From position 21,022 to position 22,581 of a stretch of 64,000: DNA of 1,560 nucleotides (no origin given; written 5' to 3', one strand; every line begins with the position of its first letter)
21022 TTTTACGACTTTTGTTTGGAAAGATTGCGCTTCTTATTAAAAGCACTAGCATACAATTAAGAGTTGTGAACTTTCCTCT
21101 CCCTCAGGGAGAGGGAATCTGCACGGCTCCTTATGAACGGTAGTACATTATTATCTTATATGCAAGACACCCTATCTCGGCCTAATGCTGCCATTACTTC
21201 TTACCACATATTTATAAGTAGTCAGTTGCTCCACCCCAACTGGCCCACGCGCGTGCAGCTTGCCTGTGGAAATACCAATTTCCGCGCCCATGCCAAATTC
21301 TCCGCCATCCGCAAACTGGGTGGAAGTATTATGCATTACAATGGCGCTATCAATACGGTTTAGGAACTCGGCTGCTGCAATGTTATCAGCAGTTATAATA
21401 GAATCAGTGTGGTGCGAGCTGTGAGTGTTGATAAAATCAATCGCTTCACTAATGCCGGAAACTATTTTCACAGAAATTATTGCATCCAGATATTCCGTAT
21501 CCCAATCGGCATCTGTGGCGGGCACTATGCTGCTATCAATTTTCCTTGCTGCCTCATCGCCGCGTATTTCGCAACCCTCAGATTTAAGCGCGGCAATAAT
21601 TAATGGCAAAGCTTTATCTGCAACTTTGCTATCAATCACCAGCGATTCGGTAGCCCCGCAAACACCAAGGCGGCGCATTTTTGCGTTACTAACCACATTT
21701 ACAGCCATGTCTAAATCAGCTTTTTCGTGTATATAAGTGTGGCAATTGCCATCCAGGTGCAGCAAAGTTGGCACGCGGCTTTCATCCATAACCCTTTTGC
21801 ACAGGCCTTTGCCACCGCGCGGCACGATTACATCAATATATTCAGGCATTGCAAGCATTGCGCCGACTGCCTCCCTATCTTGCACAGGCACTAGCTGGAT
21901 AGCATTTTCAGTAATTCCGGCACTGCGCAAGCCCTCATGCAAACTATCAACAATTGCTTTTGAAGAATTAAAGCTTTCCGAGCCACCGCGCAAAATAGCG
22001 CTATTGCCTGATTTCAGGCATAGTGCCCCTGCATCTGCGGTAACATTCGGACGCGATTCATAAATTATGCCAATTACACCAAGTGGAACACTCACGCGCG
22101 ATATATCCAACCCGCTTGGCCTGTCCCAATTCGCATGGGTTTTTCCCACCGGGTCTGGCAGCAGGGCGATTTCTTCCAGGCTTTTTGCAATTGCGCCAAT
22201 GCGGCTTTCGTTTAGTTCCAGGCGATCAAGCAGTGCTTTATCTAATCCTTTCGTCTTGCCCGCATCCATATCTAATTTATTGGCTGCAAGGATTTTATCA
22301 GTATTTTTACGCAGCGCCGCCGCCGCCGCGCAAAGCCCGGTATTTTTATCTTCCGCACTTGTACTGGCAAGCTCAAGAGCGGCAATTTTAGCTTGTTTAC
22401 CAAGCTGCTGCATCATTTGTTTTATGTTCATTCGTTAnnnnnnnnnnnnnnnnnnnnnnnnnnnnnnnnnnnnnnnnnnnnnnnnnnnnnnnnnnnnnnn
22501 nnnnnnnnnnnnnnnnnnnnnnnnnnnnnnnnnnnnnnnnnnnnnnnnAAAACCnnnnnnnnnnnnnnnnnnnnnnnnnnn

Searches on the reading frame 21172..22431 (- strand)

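Call 31: search_protein_families(library=pfam, proteins=[window:21172-22431:-], max_evalue=0.00001)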
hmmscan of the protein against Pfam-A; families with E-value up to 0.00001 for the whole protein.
window:21172-22431:- (419 aa): 1 family
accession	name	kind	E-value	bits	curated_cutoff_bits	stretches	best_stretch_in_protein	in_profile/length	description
PF00171.27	Aldedh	-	1.3e-19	70.5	23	1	11-284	35-295/461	Aldehyde dehydrogenase family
